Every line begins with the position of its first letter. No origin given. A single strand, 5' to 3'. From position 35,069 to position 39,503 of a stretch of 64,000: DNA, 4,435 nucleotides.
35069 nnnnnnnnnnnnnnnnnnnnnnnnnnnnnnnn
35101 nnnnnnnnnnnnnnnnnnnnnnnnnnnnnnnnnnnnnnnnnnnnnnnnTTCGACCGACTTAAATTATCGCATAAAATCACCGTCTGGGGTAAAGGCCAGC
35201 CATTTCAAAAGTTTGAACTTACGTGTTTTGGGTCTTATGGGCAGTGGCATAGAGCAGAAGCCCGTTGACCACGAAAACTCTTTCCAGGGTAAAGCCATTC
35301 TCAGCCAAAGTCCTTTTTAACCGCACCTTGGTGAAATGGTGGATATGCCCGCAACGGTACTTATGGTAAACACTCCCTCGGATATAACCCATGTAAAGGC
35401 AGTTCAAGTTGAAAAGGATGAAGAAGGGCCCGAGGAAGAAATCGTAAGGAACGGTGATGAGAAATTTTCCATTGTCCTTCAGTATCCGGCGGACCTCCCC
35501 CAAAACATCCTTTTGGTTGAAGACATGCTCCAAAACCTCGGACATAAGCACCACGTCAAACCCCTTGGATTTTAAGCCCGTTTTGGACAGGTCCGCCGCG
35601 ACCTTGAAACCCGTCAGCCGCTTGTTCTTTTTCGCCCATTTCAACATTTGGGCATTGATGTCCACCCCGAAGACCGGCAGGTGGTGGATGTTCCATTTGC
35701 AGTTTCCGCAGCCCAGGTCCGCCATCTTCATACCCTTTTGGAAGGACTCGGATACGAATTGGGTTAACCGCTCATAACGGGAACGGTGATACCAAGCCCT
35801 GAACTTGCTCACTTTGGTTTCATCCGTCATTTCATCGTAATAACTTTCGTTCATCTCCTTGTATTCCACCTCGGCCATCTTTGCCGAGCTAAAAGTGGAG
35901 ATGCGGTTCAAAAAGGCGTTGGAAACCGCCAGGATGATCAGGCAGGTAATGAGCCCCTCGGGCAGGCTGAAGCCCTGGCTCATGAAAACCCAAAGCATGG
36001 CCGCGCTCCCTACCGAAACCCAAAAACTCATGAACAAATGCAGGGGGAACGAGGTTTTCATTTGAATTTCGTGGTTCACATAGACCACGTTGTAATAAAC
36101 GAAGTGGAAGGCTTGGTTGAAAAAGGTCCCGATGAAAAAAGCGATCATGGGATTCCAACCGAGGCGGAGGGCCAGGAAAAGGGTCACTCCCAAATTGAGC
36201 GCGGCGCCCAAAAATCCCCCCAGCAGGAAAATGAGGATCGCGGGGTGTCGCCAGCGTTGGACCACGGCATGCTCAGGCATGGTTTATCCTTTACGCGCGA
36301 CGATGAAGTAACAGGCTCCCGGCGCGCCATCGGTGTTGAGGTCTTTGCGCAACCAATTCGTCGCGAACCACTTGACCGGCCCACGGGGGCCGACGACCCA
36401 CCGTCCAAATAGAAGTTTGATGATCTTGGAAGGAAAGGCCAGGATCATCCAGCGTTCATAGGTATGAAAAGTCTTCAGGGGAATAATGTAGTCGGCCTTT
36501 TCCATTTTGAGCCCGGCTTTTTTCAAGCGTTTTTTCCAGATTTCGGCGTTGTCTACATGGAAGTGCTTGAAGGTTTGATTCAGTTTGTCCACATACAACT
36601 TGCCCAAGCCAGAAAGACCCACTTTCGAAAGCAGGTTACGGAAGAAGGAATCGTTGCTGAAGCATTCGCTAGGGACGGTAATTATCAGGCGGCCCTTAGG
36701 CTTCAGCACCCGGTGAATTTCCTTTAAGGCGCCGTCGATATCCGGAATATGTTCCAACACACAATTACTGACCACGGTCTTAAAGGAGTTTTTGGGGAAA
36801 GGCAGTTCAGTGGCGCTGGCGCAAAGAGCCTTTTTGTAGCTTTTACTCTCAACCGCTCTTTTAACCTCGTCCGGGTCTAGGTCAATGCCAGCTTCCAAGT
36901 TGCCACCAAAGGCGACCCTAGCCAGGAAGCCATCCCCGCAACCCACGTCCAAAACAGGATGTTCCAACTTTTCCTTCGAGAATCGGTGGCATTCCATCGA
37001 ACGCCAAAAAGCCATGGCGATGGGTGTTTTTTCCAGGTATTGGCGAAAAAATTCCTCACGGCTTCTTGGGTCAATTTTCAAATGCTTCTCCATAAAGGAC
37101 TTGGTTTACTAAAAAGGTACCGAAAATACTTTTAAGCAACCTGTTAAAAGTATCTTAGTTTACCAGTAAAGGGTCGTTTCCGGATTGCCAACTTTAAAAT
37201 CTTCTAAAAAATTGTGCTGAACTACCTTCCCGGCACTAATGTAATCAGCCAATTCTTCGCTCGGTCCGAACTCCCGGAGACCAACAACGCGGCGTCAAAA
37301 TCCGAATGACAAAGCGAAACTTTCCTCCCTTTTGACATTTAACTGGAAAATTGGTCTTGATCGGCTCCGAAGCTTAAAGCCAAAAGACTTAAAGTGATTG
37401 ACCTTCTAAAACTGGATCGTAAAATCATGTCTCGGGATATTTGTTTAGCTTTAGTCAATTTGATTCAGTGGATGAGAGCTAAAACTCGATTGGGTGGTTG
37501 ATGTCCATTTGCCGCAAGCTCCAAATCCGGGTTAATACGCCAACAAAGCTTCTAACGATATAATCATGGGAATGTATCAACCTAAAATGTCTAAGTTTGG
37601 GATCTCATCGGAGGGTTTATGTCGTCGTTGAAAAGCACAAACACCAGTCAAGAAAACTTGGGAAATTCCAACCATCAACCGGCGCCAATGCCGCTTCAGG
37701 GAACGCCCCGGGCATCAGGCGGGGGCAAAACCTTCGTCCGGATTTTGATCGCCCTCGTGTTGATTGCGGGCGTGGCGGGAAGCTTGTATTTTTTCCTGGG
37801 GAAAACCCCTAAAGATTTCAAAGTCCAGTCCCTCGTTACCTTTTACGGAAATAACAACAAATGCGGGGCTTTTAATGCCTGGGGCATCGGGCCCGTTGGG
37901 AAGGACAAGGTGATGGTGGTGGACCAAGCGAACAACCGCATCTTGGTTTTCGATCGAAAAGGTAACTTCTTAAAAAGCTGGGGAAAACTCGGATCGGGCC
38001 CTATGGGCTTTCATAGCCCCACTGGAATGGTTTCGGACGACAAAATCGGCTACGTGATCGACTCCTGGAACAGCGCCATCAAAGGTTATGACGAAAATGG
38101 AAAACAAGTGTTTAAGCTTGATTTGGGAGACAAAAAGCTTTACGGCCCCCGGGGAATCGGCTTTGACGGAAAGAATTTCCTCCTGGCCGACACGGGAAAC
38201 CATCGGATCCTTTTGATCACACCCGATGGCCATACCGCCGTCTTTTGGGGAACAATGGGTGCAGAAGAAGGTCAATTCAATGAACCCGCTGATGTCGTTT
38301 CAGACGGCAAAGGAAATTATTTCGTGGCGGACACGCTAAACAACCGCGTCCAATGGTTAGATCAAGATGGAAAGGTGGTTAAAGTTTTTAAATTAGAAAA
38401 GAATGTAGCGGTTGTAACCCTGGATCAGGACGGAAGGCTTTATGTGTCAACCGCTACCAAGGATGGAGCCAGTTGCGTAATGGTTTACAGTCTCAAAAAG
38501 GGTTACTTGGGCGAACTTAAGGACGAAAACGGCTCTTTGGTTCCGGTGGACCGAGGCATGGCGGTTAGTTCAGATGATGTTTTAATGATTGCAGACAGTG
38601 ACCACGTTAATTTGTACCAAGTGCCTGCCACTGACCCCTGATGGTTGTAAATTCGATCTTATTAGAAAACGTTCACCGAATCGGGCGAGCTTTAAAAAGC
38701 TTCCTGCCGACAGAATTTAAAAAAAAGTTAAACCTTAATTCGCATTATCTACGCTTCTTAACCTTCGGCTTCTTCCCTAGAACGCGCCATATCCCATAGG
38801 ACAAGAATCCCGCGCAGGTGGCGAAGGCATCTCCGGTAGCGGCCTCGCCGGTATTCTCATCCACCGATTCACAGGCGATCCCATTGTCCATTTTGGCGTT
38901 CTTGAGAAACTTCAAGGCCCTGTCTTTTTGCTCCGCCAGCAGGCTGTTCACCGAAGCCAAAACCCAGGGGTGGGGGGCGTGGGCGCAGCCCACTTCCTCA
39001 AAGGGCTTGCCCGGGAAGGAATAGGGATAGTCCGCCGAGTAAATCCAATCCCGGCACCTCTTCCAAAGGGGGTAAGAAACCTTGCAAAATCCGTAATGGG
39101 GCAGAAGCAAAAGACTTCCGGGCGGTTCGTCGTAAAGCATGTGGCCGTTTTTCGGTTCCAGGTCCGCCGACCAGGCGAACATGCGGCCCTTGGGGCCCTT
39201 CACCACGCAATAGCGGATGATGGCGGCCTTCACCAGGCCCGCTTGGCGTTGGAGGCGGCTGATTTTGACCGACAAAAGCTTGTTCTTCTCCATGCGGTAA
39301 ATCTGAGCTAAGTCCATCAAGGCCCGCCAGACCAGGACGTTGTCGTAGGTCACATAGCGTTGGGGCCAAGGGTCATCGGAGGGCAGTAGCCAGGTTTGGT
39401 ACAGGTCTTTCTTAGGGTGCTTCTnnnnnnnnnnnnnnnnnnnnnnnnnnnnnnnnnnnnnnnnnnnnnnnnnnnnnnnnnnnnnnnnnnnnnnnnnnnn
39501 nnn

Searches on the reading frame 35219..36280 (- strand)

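Call 36: search_protein_families(library=pfam, proteins=[window:35219-36280:-], max_evalue=0.01)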
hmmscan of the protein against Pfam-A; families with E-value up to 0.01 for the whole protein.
window:35219-36280:- (353 aa): 10 families
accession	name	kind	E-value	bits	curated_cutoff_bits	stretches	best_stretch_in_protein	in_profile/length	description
PF08241.18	Methyltransf_11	-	7.5e-16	59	21.2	1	188-275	2-95/95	Methyltransferase domain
PF13847.12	Methyltransf_31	-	9.2e-16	58.3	27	1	181-278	2-112/145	Methyltransferase domain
PF13489.12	Methyltransf_23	-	6.1e-15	55.8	27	1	166-333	6-162/164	Methyltransferase domain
PF08242.18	Methyltransf_12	-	3.5e-11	44.1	30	1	188-273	2-98/98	Methyltransferase domain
PF13649.12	Methyltransf_25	-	4.4e-10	40.6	27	1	188-271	3-97/97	Methyltransferase domain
PF01209.24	Ubie_methyltran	-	5.2e-06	26.4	20.1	1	146-275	18-151/233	ubiE/COQ5 methyltransferase family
PF07021.18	MetW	-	0.00085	19.4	21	1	175-268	6-103/193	Methionine biosynthesis protein MetW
PF05219.18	DREV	-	0.0032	17.1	26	1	174-276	86-187/265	DREV methyltransferase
PF05148.21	Methyltransf_8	-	0.0041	17.5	27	1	183-275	73-156/219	Hypothetical methyltransferase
PF20922.3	Anamorsin_N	-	0.0057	16.8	27.1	0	227-276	38-88/163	Anamorsin, N-terminal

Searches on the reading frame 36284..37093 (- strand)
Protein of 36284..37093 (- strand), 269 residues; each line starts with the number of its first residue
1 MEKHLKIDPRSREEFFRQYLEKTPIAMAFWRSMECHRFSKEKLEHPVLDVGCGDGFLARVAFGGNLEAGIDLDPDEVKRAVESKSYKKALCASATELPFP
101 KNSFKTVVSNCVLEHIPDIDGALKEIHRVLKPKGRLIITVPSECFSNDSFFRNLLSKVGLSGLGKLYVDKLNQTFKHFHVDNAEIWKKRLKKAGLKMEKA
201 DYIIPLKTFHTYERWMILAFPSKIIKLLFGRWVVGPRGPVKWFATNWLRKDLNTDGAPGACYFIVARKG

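Call 36: search_protein_families(library=pfam, proteins=[window:36284-37093:-], max_evalue=0.01)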
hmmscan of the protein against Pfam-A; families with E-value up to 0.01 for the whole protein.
window:36284-37093:- (269 aa): 12 families
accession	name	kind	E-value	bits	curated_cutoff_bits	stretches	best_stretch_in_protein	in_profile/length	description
PF08241.18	Methyltransf_11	-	2.1e-22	80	21.2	1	48-138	1-95/95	Methyltransferase domain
PF13847.12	Methyltransf_31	-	6e-18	65.4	27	1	46-142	6-113/145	Methyltransferase domain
PF13489.12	Methyltransf_23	-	2e-17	63.9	27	1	36-198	14-162/164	Methyltransferase domain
PF13649.12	Methyltransf_25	-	2.9e-16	60.4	27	1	47-134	1-97/97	Methyltransferase domain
PF08242.18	Methyltransf_12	-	8e-12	46.2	30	1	48-136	1-98/98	Methyltransferase domain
PF01209.24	Ubie_methyltran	-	9.1e-10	38.7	20.1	1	29-170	34-184/233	ubiE/COQ5 methyltransferase family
PF05148.21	Methyltransf_8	-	2.1e-05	24.9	27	1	40-197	69-211/219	Hypothetical methyltransferase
PF06325.19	PrmA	-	7.8e-05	22.7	22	1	42-138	160-258/296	Ribosomal protein L11 methyltransferase (PrmA)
PF03141.22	Methyltransf_29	-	9.2e-05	21.6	23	1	42-141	116-220/506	Putative S-adenosyl-L-methionine-dependent methyltransferase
PF20922.3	Anamorsin_N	-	0.00054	20.2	27.1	1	99-165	47-118/163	Anamorsin, N-terminal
PF07021.18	MetW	-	0.0017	18.4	21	1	47-142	17-111/193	Methionine biosynthesis protein MetW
PF08003.17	Methyltransf_9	-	0.007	15.8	23.8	0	44-138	116-217/315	Protein of unknown function (DUF1698)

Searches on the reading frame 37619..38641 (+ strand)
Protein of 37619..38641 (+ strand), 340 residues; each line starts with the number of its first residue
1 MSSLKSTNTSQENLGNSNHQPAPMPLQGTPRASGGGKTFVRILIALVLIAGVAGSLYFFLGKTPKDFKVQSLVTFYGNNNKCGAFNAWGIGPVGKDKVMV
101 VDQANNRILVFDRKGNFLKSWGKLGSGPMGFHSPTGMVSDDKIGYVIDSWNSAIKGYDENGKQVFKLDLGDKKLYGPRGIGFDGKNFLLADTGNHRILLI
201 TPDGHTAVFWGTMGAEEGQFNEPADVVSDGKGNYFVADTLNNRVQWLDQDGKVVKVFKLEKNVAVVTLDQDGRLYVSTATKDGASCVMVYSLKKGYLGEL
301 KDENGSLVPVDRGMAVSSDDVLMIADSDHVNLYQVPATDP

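Call 36: search_protein_families(library=pfam, proteins=[window:37619-38641:+], max_evalue=0.01)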
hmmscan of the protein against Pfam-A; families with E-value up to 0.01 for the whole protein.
window:37619-38641:+ (340 aa): 7 families
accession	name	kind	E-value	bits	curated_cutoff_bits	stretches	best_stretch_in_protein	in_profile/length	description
PF01436.27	NHL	-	1.1e-13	50.8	20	1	220-246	1-27/28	NHL repeat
PF17170.10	DUF5128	-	4.3e-07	29.9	22.9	1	95-161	53-121/321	6-bladed beta-propeller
PF08450.18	SGL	-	1.1e-05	25.6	26.3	1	180-280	139-246/246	SMP-30/Gluconolactonase/LRE-like region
PF22701.2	Mala_s_1-like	-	0.00088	19.5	27.5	1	170-277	38-146/195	Mal s 1 allergenic protein-like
PF15869.11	TolB_like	-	0.00093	19.1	29.2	0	116-206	51-145/296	TolB-like 6-blade propeller-like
PF23389.1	Beta-prop_WDR19_1st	-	0.0018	17.8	27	0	230-294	8-70/325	WDR19 first beta-propeller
PF16288.11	DUF4934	-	0.0024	18.4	27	1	94-163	32-100/102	Domain of unknown function (DUF4934)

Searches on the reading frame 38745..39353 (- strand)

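Call 3: search_protein_families(library=pfam, proteins=[window:38745-39353:-])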
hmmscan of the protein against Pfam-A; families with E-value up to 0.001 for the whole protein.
window:38745-39353:- (202 aa): 1 family
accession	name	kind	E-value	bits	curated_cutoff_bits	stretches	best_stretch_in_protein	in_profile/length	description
PF06824.17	Glyco_hydro_125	-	3.2e-15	56.4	23.4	1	4-182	227-407/414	Metal-independent alpha-mannosidase (GH125)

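Call 4: search_protein_families(library=ncbifam, proteins=[window:38745-39353:-])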
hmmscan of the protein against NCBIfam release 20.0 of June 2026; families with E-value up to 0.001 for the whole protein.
window:38745-39353:- (202 aa): 0 families
